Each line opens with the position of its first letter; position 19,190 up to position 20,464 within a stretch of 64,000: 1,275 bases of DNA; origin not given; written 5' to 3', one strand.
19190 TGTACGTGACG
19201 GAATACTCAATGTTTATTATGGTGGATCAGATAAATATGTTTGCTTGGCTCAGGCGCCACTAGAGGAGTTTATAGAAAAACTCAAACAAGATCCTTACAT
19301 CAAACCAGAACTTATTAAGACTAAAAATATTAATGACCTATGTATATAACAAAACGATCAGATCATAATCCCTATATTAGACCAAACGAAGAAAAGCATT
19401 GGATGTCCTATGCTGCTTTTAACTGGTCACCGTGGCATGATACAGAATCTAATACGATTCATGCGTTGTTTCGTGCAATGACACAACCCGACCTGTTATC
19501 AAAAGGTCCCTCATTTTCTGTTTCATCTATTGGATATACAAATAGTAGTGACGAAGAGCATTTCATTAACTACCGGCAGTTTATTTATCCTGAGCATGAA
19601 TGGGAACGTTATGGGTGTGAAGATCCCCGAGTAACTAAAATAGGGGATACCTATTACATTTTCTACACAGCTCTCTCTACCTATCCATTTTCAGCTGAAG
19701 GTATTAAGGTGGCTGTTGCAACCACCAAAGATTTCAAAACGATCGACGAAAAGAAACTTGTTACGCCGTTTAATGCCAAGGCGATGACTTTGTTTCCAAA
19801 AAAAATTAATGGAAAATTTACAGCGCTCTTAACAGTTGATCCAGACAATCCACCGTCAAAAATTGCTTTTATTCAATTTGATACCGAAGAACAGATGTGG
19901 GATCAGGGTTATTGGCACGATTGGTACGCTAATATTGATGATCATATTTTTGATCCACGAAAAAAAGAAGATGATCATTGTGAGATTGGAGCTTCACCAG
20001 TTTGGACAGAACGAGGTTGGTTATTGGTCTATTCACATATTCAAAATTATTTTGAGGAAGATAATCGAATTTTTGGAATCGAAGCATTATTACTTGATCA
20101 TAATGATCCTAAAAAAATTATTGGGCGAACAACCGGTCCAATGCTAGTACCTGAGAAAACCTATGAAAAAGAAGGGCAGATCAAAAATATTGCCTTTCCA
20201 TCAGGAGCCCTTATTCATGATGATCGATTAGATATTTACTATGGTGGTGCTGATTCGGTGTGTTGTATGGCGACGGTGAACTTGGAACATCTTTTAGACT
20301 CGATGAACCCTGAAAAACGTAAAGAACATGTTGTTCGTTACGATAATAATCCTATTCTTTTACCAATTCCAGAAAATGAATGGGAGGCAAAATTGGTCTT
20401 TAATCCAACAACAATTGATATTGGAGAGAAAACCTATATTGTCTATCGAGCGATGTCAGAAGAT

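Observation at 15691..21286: Mannoside phosphorylase locus with two tandem double-domain GH130-like proteins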

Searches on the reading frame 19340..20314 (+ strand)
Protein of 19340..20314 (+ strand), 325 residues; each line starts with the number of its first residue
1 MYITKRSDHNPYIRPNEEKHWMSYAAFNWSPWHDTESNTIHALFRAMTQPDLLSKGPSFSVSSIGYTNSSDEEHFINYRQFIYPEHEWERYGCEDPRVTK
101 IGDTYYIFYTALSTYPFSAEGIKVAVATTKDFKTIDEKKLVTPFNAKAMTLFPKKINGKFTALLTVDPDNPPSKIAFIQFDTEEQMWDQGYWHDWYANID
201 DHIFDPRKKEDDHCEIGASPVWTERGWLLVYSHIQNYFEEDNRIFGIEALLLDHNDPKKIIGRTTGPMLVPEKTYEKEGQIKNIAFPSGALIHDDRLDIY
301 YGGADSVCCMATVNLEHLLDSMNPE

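Call 6: search_protein_families(library=pfam, proteins=[window:19340-20314:+], max_evalue=10)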
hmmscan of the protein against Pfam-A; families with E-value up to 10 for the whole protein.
window:19340-20314:+ (325 aa): 1 family
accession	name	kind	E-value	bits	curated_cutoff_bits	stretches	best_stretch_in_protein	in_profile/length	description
PF04041.19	Glyco_hydro_130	-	1.2e-37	130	26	1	63-322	68-318/320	beta-1,4-mannooligosaccharide phosphorylase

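Call 69: search_protein_families(library=ncbifam, proteins=[window:19340-20314:+], max_evalue=1)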
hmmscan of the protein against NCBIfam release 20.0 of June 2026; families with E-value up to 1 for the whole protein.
window:19340-20314:+ (325 aa): 4 families
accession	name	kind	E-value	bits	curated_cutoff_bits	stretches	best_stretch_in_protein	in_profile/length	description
NF050092.1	BtaManbiosPhlase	equivalog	9.2e-51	172.8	550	1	60-322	105-350/351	BtaManbiosPhlase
NF052550.1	BManbPhaseBMBP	equivalog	9.8e-48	163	450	1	4-317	4-293/296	beta-1,2-mannobiose phosphorylase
NF058598.1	BetMansidBT3780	equivalog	1.9e-22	79.9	550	2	202-314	243-363/366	beta-1,2-mannosidase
NF049888.1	AlphArabdaseBT0367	equivalog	0.013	14.2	800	1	86-110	37-61/486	arabinan endo-1,5-alpha-L-arabinosidase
